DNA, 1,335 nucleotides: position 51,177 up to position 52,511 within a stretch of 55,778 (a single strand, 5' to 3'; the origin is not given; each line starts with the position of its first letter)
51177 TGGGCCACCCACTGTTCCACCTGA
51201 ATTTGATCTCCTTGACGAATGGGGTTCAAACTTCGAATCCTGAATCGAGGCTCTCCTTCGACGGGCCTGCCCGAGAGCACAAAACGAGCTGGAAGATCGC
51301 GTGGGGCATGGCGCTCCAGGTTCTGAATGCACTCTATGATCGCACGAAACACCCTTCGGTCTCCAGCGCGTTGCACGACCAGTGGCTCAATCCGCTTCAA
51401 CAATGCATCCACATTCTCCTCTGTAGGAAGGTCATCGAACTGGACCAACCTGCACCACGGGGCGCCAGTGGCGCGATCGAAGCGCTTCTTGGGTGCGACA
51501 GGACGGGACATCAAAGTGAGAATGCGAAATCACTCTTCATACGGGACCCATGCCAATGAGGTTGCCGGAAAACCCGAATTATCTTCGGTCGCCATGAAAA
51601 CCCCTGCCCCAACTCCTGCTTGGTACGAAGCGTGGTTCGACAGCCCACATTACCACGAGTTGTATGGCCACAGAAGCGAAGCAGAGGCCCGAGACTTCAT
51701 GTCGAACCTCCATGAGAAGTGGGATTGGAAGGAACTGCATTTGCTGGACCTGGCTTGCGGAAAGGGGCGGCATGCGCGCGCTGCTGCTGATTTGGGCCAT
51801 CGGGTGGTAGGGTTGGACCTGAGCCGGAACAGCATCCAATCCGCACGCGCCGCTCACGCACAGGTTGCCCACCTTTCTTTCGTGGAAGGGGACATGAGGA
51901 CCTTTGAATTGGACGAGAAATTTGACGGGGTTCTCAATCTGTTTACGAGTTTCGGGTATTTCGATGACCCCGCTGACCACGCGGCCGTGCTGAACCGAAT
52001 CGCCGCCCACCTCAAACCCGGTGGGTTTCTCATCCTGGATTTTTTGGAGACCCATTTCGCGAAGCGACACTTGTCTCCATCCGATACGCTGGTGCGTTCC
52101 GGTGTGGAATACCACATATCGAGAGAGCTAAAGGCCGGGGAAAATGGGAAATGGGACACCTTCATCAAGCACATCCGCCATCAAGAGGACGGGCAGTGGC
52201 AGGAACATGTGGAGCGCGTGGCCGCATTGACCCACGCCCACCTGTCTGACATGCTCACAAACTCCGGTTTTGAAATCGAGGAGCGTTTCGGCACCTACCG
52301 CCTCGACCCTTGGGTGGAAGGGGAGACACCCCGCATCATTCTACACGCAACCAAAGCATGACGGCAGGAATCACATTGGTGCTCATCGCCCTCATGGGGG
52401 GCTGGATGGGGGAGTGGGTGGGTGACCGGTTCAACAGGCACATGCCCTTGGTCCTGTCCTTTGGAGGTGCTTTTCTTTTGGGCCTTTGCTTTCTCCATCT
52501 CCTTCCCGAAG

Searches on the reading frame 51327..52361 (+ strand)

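Call 54: search_protein_families(library=pfam, proteins=[window:51327-52361:+], max_evalue=0.05)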
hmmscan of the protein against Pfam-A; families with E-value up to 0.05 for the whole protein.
window:51327-52361:+ (344 aa): 14 families
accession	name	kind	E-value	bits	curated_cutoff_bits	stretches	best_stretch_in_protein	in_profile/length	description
PF13649.12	Methyltransf_25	-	1.4e-18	67.8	27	1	140-233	2-97/97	Methyltransferase domain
PF08241.18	Methyltransf_11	-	1.1e-15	58.5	21.2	1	140-237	1-95/95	Methyltransferase domain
PF13847.12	Methyltransf_31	-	1.9e-13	50.8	27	1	135-238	3-110/145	Methyltransferase domain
PF08242.18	Methyltransf_12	-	1.5e-11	45.3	30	1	140-235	1-98/98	Methyltransferase domain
PF13489.12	Methyltransf_23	-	1.8e-10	41.3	27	1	116-318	4-162/164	Methyltransferase domain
PF02353.26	CMAS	-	1.2e-05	25.3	27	1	138-243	65-170/273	Mycolic acid cyclopropane synthetase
PF03848.20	TehB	-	0.0001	22.2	20.4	1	138-237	33-133/193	Tellurite resistance protein TehB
PF05401.17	NodS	-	0.00029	21.2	24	1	139-237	47-144/201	Nodulation protein S (NodS)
PF01209.24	Ubie_methyltran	-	0.00031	20.6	20.1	1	135-237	47-152/233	ubiE/COQ5 methyltransferase family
PF05724.17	TPMT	-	0.00058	20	26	1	143-179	45-81/218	Thiopurine S-methyltransferase (TPMT)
PF03291.22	mRNA_G-N7_MeTrfase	-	0.0009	18.9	26.6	1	133-252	59-195/315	mRNA (guanine-N(7))-methyltransferase domain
PF13679.12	Methyltransf_32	-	0.002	18.5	27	1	133-200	23-103/143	Methyltransferase domain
PF05175.20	MTS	-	0.0022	18.1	23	1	124-203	23-103/170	Methyltransferase small domain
PF01739.24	CheR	-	0.0058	16.5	27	0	210-237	147-173/195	CheR methyltransferase, SAM binding domain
